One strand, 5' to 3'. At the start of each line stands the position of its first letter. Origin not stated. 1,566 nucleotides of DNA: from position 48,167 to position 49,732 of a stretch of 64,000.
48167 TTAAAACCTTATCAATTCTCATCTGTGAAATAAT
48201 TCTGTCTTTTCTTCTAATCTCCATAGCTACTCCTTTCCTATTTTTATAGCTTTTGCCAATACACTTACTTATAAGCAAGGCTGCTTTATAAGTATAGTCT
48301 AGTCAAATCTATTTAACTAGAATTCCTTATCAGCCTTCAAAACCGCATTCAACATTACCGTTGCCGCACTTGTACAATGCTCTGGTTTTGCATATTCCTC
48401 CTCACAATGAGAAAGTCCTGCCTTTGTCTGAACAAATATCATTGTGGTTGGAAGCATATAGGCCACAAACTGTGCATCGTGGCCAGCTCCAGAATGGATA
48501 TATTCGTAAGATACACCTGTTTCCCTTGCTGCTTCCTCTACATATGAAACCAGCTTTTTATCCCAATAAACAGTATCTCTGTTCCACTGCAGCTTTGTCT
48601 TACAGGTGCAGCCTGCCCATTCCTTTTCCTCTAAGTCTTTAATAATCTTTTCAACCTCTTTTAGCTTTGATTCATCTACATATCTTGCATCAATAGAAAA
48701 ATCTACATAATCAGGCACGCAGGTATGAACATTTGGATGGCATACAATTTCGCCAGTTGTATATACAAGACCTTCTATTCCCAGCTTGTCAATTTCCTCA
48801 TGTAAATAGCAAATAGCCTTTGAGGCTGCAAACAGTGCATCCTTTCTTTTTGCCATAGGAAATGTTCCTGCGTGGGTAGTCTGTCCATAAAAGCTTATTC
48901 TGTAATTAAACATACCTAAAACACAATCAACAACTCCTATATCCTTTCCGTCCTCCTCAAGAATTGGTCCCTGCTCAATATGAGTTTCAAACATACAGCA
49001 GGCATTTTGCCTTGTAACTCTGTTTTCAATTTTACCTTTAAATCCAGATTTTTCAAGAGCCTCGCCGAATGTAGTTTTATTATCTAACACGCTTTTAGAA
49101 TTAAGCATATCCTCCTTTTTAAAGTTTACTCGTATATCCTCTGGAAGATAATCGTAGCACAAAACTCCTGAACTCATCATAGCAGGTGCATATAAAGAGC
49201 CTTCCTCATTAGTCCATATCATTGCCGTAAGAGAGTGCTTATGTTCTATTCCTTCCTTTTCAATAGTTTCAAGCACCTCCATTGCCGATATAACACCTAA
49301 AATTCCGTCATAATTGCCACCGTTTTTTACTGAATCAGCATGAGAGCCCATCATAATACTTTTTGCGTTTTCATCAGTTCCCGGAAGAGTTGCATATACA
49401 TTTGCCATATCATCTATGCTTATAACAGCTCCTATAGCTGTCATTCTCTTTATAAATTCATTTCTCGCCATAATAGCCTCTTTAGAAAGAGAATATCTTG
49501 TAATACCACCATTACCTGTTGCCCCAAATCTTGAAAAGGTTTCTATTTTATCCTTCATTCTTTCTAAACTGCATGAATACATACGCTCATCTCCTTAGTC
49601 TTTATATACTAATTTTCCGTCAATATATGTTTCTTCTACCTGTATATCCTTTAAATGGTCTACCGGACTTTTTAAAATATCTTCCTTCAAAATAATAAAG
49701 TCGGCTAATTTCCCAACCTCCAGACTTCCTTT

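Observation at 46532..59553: PucR-regulated cluster: class-III aminotransferase, peptide-type ABC importer, two amidohydrolases, a PNPOx flavoprotein and an Fe-ADH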

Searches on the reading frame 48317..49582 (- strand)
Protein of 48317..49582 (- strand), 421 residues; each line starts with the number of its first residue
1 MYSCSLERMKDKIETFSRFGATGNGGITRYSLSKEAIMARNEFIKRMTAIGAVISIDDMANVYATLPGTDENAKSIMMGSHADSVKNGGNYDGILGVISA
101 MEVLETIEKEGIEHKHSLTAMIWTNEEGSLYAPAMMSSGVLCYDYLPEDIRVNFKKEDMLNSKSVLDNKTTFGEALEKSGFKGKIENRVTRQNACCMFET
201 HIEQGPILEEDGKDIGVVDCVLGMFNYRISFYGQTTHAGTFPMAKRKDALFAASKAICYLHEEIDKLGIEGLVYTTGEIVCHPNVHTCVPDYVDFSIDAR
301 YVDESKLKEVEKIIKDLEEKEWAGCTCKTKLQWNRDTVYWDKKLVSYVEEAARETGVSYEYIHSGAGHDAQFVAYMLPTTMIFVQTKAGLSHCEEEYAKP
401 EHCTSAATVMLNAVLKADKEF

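Call 3: search_protein_families(library=pfam, proteins=[window:48317-49582:-])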
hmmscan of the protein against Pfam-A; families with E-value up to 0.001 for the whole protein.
window:48317-49582:- (421 aa): 3 families
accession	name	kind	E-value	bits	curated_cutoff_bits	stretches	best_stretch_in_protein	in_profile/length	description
PF01546.33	Peptidase_M20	-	1.3e-20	74.6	24.6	1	85-415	23-205/206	Peptidase family M20/M25/M40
PF04389.22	Peptidase_M28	-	1.6e-08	35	21.3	1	61-132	1-72/193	Peptidase family M28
PF07687.19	M20_dimer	-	2.2e-05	24.8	21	1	223-319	5-100/107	Peptidase dimerisation domain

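Call 4: search_protein_families(library=ncbifam, proteins=[window:48317-49582:-])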
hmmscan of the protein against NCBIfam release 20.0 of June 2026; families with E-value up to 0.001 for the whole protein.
window:48317-49582:- (421 aa): 22 families
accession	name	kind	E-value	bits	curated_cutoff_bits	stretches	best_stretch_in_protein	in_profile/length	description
NF006771.0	PRK09290.1-5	subfamily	3e-135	450.9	399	1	2-419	2-411/413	allantoate amidohydrolase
NF006769.0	PRK09290.1-3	subfamily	1.7e-103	346.5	452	1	7-417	13-411/417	allantoate amidohydrolase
TIGR01879.1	hydantase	subfamily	3.9e-101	338.9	204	1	7-416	1-400/401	hydantoinase/carbamoylase family amidase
NF058540.1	Ncarbamyl_ErtE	equivalog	2.4e-88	296.5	520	1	4-420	8-417/418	N-carbamyl-l-glutamate amidohydrolase ErtE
NF009527.0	PRK12891.1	subfamily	8.1e-88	295.3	461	1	7-419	12-422/426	Zn-dependent hydrolase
NF006768.0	PRK09290.1-1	equivalog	2.2e-82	277.1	532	1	8-407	8-397/411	allantoate deiminase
NF006775.0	PRK09290.2-5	equivalog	5.3e-78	262.5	479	1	22-418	27-414/419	allantoate amidohydrolase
NF006772.0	PRK09290.2-1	subfamily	8e-71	239.1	424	1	7-415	15-412/430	allantoate amidohydrolase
TIGR03176.1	AllC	equivalog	9.8e-71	238.6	597.75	1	8-402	4-387/406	allantoate deiminase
NF009529.0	PRK12893.1-2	equivalog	8.7e-69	232.3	508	1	7-415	10-405/411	Zn-dependent hydrolase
NF009530.0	PRK12893.1-4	subfamily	4.9e-68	230.1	551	1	8-416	11-406/423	Zn-dependent hydrolase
NF009531.0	PRK12893.1-5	equivalog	6.1e-64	216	486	1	7-420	10-414/421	Zn-dependent hydrolase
NF009528.0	PRK12893.1-1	subfamily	3.4e-61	207.4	570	1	7-416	16-413/420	Zn-dependent hydrolase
NF006770.0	PRK09290.1-4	equivalog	1e-59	202.3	372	1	20-416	16-398/403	allantoate amidohydrolase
NF006773.0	PRK09290.2-2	equivalog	5.6e-55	186.9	584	1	24-417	32-416/419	allantoate amidohydrolase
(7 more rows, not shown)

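Call 8: search_solved_structures(query=window:48317-49582:-, max_evalue=1e-10)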
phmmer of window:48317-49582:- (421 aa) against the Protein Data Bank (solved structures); distinct sequences matched with E-value up to 1e-10: 18.
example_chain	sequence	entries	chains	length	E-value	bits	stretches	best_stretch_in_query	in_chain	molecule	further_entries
5thw_A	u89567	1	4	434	2e-69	237.8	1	8-416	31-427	Deacylase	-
5i4m_A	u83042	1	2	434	3.9e-68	233.5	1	8-416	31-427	Amidase, hydantoinase/carbamoylase family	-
4wjb_A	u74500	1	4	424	1.3e-65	225.2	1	8-420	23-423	Putative amidohydrolase/peptidase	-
8c46_A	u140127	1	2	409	4.3e-65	223.5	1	7-417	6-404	N-carbamoyl-beta-alanine amidohydrolase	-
8apz_A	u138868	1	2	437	7.8e-59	202.9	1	6-417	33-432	N-carbamoyl-L-amino-acid hydrolase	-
8aq0_A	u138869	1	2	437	3.5e-58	200.7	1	6-417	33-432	N-carbamoyl-L-amino-acid hydrolase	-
5tp4_A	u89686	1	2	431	8e-58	199.5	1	13-416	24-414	Amidase, hydantoinase/carbamoylase family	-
1z2l_A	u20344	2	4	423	2.9e-53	184.6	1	10-396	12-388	Allantoate amidohydrolase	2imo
4pxd_A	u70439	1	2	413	1.6e-52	182.1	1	10-396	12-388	Allantoate amidohydrolase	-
4pxe_A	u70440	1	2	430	1e-46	162.9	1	8-410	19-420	Ureidoglycolate hydrolase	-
3n5f_A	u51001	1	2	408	5.8e-46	160.5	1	7-414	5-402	N-carbamoyl-L-amino acid hydrolase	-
4pxb_A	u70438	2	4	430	7.1e-46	160.2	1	8-410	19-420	Ureidoglycolate hydrolase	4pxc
1r3n_A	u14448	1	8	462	1.9e-44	155.5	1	38-418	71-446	beta-alanine synthase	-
1r43_A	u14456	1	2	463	1.9e-44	155.5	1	38-418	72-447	beta-alanine synthase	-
2v8g_A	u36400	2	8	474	2.1e-44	155.4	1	38-418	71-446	BETA-ALANINE SYNTHASE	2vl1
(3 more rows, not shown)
